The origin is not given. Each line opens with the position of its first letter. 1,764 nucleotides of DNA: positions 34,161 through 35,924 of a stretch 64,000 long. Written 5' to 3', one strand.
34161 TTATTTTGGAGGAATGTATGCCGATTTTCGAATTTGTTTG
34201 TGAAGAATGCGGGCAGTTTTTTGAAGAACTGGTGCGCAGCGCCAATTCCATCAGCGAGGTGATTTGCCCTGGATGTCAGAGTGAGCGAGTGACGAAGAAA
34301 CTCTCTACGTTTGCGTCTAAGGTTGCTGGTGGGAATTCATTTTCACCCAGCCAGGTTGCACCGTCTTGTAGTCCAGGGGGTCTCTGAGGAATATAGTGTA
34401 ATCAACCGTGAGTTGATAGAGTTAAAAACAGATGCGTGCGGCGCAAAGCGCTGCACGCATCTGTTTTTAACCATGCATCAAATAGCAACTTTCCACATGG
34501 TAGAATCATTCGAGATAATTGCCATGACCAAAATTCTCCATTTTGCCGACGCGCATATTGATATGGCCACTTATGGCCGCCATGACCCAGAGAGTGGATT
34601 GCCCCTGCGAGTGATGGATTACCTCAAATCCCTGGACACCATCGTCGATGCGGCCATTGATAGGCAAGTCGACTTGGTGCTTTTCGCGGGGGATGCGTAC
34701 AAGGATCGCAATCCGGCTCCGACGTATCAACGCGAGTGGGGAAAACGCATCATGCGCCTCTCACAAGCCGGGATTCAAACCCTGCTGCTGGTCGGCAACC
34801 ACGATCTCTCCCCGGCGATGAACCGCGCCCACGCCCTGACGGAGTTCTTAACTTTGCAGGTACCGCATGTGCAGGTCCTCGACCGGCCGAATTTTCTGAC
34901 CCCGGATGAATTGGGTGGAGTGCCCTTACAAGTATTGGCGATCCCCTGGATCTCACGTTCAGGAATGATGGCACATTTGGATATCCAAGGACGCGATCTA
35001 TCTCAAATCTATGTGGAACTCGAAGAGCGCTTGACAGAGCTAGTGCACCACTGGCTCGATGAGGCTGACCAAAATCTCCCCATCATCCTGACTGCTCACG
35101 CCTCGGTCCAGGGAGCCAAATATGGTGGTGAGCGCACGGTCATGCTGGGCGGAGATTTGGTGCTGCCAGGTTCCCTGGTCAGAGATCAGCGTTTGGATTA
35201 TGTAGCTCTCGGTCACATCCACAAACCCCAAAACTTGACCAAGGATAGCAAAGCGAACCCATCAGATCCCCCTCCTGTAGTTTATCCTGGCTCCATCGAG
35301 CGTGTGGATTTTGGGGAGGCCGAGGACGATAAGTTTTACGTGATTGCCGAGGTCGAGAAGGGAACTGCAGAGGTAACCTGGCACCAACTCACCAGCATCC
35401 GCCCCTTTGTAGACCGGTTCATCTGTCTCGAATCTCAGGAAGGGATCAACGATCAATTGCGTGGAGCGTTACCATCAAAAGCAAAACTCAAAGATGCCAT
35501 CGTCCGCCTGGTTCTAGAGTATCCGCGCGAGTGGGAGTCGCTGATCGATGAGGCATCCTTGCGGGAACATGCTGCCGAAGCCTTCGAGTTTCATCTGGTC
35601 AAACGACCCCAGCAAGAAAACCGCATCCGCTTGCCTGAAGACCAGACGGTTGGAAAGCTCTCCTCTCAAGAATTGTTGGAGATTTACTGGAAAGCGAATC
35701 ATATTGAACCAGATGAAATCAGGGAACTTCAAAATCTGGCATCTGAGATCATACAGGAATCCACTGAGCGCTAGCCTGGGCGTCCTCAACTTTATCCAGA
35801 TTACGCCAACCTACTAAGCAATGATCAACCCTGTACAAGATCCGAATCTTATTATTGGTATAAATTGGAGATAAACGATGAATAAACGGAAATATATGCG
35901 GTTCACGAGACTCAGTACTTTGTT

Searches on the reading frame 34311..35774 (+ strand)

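Call 69: search_protein_families(library=pfam, proteins=[window:34311-35774:+], max_evalue=0.001)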
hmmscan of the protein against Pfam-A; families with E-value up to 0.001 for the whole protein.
window:34311-35774:+ (487 aa): 2 families
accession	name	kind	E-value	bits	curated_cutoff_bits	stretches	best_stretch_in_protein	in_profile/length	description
PF00149.33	Metallophos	-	1.6e-15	58.5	21.5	1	74-306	2-191/191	Calcineurin-like phosphoesterase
PF12850.12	Metallophos_2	-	1e-05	26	27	0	292-350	105-153/154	Calcineurin-like phosphoesterase superfamily domain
